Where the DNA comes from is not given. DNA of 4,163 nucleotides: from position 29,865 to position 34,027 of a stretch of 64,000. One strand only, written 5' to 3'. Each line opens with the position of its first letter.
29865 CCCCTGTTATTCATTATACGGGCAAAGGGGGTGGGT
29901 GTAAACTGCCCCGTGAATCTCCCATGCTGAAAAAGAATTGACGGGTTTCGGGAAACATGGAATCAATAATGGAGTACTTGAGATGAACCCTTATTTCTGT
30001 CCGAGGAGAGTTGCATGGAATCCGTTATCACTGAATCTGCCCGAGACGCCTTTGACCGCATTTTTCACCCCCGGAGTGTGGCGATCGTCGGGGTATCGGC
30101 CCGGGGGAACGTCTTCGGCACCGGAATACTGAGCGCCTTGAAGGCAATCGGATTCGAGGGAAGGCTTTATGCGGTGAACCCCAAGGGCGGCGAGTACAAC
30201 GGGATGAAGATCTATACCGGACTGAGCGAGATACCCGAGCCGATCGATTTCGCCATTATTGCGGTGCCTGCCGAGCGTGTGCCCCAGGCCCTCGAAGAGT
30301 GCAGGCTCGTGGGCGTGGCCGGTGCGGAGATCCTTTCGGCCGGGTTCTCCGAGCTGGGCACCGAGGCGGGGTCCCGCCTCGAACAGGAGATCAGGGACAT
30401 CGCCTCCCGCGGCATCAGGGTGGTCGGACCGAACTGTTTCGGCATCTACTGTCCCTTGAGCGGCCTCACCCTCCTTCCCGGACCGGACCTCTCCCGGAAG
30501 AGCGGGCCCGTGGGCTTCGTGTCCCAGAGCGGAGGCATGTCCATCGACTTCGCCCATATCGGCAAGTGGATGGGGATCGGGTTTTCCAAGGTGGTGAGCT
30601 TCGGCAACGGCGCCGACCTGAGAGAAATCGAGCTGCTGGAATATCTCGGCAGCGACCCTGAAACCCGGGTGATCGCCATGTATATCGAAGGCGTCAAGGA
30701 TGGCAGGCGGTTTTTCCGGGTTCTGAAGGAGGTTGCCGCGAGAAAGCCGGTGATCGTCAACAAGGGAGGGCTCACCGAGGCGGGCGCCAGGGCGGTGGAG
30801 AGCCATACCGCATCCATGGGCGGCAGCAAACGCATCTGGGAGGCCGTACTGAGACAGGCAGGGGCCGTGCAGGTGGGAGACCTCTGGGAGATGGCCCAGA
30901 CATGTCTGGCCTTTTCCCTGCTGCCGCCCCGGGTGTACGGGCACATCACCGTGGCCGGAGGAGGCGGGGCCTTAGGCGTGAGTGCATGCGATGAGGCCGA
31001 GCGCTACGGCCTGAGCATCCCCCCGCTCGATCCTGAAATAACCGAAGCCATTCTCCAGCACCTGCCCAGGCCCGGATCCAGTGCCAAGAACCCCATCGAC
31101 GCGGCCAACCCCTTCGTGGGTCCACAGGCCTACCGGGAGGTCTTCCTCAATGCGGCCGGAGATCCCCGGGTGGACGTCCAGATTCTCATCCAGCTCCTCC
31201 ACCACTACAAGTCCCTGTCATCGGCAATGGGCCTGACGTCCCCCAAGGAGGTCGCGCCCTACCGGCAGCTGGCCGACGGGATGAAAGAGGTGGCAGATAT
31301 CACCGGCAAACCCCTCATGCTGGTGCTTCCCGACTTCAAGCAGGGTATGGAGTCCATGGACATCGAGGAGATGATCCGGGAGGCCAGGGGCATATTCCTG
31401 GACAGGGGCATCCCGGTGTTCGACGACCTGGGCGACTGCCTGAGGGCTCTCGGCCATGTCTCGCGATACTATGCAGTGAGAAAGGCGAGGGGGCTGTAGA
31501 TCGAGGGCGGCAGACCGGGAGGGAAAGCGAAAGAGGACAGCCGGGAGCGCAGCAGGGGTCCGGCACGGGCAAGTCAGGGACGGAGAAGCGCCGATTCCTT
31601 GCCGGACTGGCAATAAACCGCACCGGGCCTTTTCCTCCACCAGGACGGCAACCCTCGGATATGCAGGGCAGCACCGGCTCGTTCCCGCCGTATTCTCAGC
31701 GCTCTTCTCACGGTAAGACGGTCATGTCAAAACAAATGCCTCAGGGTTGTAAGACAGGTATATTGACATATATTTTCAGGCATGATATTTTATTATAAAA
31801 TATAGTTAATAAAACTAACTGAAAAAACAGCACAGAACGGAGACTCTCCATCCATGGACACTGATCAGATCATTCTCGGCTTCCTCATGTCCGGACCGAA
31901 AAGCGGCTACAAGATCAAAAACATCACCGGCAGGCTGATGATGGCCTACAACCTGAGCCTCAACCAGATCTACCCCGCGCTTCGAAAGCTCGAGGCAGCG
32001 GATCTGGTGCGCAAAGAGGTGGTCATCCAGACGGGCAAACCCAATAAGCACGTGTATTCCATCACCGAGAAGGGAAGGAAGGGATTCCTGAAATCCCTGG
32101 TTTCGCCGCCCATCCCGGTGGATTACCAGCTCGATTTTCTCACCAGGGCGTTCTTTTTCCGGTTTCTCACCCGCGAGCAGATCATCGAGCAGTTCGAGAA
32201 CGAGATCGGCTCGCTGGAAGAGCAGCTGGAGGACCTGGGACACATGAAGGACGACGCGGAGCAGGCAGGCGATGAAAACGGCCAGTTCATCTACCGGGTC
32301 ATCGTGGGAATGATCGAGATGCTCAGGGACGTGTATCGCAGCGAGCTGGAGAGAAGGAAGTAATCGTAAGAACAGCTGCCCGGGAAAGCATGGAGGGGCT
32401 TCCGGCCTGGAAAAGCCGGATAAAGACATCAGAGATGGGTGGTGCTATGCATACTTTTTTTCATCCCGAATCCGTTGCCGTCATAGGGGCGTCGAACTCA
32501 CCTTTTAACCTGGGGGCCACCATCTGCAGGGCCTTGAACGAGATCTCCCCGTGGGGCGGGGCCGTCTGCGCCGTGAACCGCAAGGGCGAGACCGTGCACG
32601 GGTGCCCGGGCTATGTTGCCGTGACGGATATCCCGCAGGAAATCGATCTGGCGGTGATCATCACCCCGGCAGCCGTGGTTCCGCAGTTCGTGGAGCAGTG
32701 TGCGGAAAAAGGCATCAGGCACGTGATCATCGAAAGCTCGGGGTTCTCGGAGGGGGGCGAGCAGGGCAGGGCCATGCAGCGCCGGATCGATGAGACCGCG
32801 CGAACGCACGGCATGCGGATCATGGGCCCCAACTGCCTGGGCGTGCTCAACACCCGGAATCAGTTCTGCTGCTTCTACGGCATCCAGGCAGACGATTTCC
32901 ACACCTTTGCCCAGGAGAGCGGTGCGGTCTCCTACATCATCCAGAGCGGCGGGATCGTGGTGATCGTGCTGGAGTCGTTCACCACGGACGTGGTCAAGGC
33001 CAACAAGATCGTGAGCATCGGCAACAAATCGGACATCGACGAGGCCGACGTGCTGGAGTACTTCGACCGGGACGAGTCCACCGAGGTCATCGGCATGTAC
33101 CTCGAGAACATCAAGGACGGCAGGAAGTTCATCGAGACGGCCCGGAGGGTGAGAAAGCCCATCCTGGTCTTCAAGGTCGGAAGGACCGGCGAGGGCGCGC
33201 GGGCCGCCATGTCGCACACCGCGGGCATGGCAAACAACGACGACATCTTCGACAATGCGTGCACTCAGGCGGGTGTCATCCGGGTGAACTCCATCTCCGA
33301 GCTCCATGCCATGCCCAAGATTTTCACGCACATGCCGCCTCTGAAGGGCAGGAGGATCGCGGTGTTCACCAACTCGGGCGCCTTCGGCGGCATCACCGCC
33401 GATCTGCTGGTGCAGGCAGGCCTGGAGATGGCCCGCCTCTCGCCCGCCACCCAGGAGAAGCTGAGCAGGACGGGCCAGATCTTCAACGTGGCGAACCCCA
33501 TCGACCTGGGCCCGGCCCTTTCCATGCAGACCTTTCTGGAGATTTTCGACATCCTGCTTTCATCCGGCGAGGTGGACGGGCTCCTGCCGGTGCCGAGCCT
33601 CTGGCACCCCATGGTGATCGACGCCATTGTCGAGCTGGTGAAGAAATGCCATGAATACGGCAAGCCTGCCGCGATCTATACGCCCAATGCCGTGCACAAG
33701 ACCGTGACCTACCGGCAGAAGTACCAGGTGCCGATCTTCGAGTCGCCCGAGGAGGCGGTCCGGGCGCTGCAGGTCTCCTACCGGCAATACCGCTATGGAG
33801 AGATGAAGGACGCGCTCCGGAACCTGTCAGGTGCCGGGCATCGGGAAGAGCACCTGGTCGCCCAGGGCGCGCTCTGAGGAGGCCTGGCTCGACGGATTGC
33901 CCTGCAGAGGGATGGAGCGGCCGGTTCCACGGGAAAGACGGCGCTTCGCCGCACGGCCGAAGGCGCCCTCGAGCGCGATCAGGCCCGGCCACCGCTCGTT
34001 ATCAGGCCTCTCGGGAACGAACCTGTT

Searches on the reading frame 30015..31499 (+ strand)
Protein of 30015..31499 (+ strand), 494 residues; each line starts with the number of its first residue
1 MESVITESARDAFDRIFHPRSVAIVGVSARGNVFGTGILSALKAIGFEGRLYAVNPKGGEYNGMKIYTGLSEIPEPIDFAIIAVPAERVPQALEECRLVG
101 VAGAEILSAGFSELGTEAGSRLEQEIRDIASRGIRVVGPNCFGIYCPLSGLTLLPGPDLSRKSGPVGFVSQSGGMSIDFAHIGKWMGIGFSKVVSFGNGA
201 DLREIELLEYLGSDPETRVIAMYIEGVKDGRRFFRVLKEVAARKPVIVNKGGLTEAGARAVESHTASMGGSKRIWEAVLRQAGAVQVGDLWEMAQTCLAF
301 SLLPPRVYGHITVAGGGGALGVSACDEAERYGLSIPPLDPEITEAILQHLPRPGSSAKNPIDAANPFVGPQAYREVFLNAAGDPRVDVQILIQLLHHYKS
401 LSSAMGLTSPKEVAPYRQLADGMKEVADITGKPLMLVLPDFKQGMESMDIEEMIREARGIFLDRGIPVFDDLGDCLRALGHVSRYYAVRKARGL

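Call 12: search_protein_families(library=pfam, proteins=[window:30015-31499:+], max_evalue=0.001)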
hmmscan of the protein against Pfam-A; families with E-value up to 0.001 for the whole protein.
window:30015-31499:+ (494 aa): 3 families
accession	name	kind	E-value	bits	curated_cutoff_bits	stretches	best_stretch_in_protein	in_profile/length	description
PF13607.11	Succ_CoA_lig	-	4.6e-48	162.9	27.4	1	164-299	2-137/138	Succinyl-CoA ligase like flavodoxin domain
PF13380.12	CoA_binding_2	-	1.8e-18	67.5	22.8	1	20-145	1-114/116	CoA binding domain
PF02629.25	CoA_binding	-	9e-10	39.6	22.3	1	19-108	3-95/97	CoA binding domain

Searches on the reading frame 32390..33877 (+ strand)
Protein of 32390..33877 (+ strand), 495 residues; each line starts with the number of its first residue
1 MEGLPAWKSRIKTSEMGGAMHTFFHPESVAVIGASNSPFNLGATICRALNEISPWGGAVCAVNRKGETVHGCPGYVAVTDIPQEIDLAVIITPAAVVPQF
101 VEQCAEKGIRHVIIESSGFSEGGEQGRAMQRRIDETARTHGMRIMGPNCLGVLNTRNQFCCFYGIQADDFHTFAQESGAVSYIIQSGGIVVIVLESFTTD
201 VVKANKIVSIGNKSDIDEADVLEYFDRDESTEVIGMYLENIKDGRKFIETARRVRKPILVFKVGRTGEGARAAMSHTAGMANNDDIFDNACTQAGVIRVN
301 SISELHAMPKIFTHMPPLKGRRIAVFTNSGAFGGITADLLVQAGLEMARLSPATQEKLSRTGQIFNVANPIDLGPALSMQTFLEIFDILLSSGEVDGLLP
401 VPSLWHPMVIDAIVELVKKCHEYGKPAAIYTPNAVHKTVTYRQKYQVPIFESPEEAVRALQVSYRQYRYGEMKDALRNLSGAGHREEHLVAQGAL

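Call 12: search_protein_families(library=pfam, proteins=[window:32390-33877:+], max_evalue=0.001)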
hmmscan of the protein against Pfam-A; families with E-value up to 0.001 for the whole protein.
window:32390-33877:+ (495 aa): 3 families
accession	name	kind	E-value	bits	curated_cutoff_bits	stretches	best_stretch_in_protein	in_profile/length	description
PF13607.11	Succ_CoA_lig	-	5.9e-47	159.3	27.4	1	178-311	2-137/138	Succinyl-CoA ligase like flavodoxin domain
PF13380.12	CoA_binding_2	-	1.3e-22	80.9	22.8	1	28-154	2-115/116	CoA binding domain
PF02629.25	CoA_binding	-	2e-09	38.5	22.3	1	26-116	3-95/97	CoA binding domain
